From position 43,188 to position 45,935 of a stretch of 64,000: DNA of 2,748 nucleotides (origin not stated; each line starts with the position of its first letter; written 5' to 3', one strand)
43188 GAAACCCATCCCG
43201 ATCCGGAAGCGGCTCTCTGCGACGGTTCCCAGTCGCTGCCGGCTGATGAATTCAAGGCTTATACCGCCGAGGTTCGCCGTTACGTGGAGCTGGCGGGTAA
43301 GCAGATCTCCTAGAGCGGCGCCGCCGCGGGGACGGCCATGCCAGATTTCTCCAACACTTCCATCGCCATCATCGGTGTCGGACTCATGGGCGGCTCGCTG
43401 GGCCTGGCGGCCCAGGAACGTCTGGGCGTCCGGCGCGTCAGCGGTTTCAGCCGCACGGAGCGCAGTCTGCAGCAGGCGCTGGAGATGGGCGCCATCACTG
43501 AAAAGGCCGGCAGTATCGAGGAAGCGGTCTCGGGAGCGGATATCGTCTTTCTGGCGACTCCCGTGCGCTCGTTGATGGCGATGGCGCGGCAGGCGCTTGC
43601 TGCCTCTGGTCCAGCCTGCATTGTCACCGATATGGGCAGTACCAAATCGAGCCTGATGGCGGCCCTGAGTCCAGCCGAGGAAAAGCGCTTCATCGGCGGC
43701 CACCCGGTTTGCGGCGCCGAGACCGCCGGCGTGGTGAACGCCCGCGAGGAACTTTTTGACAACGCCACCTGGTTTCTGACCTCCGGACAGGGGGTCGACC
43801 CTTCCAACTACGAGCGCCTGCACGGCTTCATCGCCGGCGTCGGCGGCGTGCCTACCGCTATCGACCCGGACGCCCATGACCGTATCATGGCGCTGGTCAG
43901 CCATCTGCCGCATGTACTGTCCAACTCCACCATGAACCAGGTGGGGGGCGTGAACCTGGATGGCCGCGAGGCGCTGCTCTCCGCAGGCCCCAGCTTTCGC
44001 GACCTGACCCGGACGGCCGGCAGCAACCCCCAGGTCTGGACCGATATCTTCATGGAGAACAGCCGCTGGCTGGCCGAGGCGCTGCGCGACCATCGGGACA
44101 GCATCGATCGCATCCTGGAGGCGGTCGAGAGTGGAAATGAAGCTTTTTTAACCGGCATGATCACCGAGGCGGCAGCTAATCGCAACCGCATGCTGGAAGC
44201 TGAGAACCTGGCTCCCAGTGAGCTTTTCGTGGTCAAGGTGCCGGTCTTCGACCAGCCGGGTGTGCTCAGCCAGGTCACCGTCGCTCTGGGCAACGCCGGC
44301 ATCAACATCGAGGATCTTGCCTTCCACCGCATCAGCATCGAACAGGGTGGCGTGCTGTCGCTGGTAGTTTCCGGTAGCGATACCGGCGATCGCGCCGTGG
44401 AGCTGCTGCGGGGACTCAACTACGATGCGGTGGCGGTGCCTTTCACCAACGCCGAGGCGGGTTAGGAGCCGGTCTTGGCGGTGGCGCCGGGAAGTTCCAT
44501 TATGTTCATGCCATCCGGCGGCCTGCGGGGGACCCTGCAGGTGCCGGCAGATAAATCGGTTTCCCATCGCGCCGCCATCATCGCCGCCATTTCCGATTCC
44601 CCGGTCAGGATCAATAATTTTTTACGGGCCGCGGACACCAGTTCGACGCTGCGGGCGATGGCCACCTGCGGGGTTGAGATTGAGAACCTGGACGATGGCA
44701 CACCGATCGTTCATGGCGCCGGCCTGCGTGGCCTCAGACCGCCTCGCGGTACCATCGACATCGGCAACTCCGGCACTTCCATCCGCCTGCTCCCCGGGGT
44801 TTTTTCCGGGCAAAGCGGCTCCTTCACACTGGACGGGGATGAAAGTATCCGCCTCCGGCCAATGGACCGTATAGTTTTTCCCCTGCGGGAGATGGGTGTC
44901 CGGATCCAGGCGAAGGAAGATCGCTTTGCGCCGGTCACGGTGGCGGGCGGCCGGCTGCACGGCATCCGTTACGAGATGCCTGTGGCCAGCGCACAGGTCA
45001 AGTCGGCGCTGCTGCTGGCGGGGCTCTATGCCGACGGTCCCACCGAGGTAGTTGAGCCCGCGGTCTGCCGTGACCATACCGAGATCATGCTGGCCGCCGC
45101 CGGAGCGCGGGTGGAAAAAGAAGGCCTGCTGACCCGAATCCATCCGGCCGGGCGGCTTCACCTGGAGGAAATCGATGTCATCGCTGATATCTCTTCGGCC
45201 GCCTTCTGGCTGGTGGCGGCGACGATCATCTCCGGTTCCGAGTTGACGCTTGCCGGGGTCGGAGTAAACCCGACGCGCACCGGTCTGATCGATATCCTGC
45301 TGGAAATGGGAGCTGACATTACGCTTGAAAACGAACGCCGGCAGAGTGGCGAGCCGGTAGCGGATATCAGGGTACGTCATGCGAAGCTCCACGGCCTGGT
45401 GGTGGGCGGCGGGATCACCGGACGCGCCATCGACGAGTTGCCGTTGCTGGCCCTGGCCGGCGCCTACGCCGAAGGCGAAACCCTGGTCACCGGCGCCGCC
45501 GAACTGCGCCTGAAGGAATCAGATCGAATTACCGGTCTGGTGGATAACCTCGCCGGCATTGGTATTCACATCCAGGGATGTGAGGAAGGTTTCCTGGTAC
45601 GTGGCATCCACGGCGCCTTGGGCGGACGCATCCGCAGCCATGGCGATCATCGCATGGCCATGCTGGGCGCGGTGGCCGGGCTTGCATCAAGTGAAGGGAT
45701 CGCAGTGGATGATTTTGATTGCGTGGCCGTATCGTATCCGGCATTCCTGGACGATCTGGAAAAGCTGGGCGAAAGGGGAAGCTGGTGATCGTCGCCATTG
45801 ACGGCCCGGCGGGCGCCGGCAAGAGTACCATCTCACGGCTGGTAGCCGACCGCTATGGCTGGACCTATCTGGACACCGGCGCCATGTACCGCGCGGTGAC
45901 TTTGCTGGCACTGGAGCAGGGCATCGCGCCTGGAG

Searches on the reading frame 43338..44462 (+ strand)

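Call 40: search_protein_families(library=pfam, max_evalue=0.00001, proteins=[window:43338-44462:+])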
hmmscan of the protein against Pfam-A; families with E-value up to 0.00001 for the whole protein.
window:43338-44462:+ (375 aa): 5 families
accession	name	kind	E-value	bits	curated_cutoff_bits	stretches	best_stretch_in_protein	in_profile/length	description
PF02153.23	PDH_N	-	4.9e-28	98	26.5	1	24-171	4-151/154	Prephenate dehydrogenase, nucleotide-binding domain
PF20463.3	PDH_C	-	1.3e-22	80.4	22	1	176-270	1-95/102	Prephenate dehydrogenase, dimerization domain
PF03807.23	F420_oxidored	-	4.2e-08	34.1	21.6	1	9-86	2-79/94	NADP oxidoreductase coenzyme F420-dependent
PF03446.21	NAD_binding_2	-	9.6e-08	32.6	21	1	8-113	1-106/161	NAD binding domain of 6-phosphogluconate dehydrogenase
PF01842.31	ACT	-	9.5e-06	25.7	27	0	303-344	7-47/66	ACT domain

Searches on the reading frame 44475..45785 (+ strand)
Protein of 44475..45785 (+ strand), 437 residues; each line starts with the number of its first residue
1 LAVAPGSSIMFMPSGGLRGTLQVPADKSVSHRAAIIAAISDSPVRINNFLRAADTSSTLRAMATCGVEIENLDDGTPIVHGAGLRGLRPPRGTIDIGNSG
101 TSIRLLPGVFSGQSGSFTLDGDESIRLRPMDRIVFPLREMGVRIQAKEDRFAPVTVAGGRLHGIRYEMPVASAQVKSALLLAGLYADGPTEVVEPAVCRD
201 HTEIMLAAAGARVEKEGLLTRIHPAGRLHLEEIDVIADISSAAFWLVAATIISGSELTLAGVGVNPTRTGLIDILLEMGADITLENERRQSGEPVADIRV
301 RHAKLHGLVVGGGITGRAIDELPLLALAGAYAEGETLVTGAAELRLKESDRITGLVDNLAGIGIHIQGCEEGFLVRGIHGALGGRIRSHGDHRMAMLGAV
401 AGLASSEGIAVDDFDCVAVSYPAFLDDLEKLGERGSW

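Call 40: search_protein_families(library=pfam, max_evalue=0.00001, proteins=[window:44475-45785:+])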
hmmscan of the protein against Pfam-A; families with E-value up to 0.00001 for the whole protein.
window:44475-45785:+ (437 aa): 1 family
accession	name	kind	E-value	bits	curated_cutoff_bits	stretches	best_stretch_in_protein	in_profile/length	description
PF00275.25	EPSP_synthase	-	6.1e-105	351.8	22.8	1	15-428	5-417/417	EPSP synthase (3-phosphoshikimate 1-carboxyvinyltransferase)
